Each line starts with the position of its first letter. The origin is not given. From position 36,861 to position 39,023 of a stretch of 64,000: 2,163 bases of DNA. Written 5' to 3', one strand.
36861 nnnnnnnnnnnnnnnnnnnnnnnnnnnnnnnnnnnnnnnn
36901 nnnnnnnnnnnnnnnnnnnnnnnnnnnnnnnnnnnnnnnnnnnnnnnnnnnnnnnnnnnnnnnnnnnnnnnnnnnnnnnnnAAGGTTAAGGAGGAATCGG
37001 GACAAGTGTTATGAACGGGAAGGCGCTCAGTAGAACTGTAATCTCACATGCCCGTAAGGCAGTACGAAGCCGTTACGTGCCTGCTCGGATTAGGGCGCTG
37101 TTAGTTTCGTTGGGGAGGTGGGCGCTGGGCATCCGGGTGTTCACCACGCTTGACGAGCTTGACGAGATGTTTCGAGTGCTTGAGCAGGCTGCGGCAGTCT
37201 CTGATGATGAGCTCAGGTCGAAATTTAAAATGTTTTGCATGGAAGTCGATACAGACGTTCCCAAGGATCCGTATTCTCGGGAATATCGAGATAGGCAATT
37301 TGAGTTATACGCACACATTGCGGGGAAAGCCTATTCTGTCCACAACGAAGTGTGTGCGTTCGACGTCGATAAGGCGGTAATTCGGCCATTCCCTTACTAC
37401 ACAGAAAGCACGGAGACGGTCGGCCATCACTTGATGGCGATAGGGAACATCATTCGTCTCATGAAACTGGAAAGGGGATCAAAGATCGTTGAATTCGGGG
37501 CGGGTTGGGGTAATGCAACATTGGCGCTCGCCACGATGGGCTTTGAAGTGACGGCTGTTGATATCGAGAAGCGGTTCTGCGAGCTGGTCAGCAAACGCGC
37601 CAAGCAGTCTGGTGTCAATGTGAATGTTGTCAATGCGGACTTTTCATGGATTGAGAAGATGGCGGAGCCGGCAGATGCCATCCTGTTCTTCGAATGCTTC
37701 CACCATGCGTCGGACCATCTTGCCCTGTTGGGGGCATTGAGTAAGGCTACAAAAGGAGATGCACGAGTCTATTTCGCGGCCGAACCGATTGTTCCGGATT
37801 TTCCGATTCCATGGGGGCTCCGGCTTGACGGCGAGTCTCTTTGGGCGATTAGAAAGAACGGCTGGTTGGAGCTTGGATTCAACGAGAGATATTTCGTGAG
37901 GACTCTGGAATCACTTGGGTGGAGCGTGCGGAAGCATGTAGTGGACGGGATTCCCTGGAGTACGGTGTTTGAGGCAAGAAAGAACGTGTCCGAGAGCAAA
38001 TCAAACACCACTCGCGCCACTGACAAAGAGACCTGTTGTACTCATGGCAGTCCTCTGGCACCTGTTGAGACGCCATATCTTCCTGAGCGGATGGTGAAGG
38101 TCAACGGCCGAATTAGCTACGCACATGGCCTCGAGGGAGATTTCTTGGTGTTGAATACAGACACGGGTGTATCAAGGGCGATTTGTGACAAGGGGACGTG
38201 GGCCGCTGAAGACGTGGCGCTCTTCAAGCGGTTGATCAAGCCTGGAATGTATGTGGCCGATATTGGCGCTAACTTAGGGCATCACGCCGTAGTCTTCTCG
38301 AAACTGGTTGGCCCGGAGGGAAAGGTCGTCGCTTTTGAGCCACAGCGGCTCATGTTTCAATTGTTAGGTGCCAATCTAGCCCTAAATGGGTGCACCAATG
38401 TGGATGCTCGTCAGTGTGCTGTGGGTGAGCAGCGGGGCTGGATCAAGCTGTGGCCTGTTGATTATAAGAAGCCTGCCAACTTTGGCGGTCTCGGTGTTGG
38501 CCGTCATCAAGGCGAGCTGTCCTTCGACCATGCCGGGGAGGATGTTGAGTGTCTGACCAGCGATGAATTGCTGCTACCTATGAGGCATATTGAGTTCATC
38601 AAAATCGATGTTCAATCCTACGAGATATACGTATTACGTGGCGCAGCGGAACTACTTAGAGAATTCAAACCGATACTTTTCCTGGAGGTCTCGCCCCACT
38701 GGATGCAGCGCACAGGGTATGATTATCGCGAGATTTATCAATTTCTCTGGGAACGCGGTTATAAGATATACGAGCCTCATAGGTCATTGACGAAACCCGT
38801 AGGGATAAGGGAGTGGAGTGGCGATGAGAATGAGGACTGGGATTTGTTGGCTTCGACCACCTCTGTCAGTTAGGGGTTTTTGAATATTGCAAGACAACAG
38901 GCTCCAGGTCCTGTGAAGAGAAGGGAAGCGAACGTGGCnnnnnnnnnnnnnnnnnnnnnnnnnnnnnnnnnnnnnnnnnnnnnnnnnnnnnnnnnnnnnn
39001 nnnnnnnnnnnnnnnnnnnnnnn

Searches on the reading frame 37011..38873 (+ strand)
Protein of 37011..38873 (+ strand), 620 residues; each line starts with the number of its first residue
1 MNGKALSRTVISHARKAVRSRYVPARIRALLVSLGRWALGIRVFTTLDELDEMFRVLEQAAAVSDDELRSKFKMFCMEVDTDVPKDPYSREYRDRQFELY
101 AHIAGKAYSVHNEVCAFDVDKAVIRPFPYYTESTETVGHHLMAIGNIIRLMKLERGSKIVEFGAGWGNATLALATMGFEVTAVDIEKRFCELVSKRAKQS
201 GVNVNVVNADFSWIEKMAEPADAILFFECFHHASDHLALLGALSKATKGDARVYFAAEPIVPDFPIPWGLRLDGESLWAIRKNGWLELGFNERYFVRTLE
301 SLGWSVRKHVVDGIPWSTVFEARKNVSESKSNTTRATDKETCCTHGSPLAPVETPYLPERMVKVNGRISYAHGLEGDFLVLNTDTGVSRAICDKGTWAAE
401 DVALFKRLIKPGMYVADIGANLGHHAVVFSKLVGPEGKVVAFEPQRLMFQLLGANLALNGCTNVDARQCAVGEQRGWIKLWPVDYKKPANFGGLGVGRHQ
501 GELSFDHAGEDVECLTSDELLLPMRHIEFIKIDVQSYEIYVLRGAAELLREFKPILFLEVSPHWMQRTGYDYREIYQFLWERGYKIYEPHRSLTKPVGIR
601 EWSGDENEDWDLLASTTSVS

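Call 4: search_protein_families(library=pfam, proteins=[window:37011-38873:+], max_evalue=0.01)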
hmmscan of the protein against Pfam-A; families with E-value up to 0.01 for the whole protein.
window:37011-38873:+ (620 aa): 13 families
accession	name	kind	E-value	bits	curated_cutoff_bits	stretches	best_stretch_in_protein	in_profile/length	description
PF05050.19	Methyltransf_21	-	1.4e-21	77.8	22.7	1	417-586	1-173/173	Methyltransferase FkbM domain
PF13649.12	Methyltransf_25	-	4.8e-16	59.7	27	1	159-245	1-91/97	Methyltransferase domain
PF13489.12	Methyltransf_23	-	1.3e-11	45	27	1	146-305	12-160/164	Methyltransferase domain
PF08241.18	Methyltransf_11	-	1.3e-10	42.2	21.2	1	161-254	2-94/95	Methyltransferase domain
PF01135.25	PCMT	-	2.2e-10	41.1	20.3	1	405-480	69-140/210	Protein-L-isoaspartate(D-aspartate) O-methyltransferase (PCMT)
PF13847.12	Methyltransf_31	-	4e-10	40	27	1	154-253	2-107/145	Methyltransferase domain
PF08242.18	Methyltransf_12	-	1.3e-08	35.8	30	1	160-251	1-96/98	Methyltransferase domain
PF00398.26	RrnaAD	-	4.1e-08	33.1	24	1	144-215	19-89/263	Ribosomal RNA adenine dimethylase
PF02353.26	CMAS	-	7e-06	26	27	1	112-233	18-140/273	Mycolic acid cyclopropane synthetase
PF10294.15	Methyltransf_16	-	4.9e-05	23.6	21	1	155-257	46-157/174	Lysine methyltransferase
PF05175.20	MTS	-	0.00026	21.1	23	1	151-234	27-112/170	Methyltransferase small domain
PF01209.24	Ubie_methyltran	-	0.0023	17.8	20.1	0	146-211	38-107/233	ubiE/COQ5 methyltransferase family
PF03848.20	TehB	-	0.0041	17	20.4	1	129-202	8-77/193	Tellurite resistance protein TehB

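Call 8: search_protein_families(library=ncbifam, proteins=[window:37011-38873:+], max_evalue=0.00001)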
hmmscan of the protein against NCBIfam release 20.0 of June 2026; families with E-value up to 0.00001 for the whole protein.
window:37011-38873:+ (620 aa): 24 families
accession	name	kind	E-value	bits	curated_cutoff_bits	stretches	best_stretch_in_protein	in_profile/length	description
TIGR01444.1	fkbM_fam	subfamily_domain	3.7e-28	98.8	37.7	1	415-561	2-143/143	FkbM family methyltransferase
NF000499.2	Erm23S_rRNA_broad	equivalog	2.1e-10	40.4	212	1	143-212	11-79/244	23S ribosomal RNA methyltransferase Erm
TIGR02469.1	CbiT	equivalog_domain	2.9e-10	40.5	78.3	0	147-225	11-93/124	precorrin-6Y C5,15-methyltransferase (decarboxylating) subunit CbiT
NF010550.0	PRK13943.1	equivalog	6.2e-09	35.4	359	0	141-225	68-154/322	protein-L-isoaspartate O-methyltransferase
NF010549.0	PRK13942.1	equivalog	3.1e-08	33.4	282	0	409-465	75-131/215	protein-L-isoaspartate O-methyltransferase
TIGR04364.1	methyltran_FxLD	equivalog_domain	4.1e-08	32.7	320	0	409-447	80-117/394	methyltransferase, FxLD system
TIGR02021.1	BchM-ChlM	equivalog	4.2e-08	32.9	158.9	1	138-258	36-158/218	magnesium protoporphyrin IX methyltransferase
TIGR00080.1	pimt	equivalog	9.4e-08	32.1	159.05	0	409-480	75-144/216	protein-L-isoaspartate O-methyltransferase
NF043040.1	corrin_prot_MT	hypoth_equivalog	1.4e-07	31.2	180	1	146-223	33-113/216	corrinoid protein-associated methyltransferase CpaM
NF047649.1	MTase_UXPK_star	exception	3e-07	29.8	460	0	409-466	75-132/283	methyltransferase/UXPK-star double selenoprotein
TIGR01983.1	UbiG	equivalog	5.4e-07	29.2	102.95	1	155-256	49-152/228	bifunctional 2-polyprenyl-6-hydroxyphenol methylase/3-demethylubiquinol 3-O-methyltransferase UbiG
TIGR00755.1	ksgA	equivalog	6.5e-07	28.9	171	1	143-214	17-87/256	16S rRNA (adenine(1518)-N(6)/adenine(1519)-N(6))-dimethyltransferase RsmA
NF041820.1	daptide_MTase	equivalog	7.3e-07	28.9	175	1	142-212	24-97/243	daptide-type RiPP biosynthesis methyltransferase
NF041255.1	mycofact_MftM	equivalog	7.6e-07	28.7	200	1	129-232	112-216/289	mycofactocin oligosaccharide methyltransferase MftM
NF000337.1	erm_SHROVE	exception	8.8e-07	28.5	320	1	143-220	16-92/248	ErmE/ErmH/ErmO/ErmR family 23S rRNA (adenine(2058)-N(6))-methyltransferase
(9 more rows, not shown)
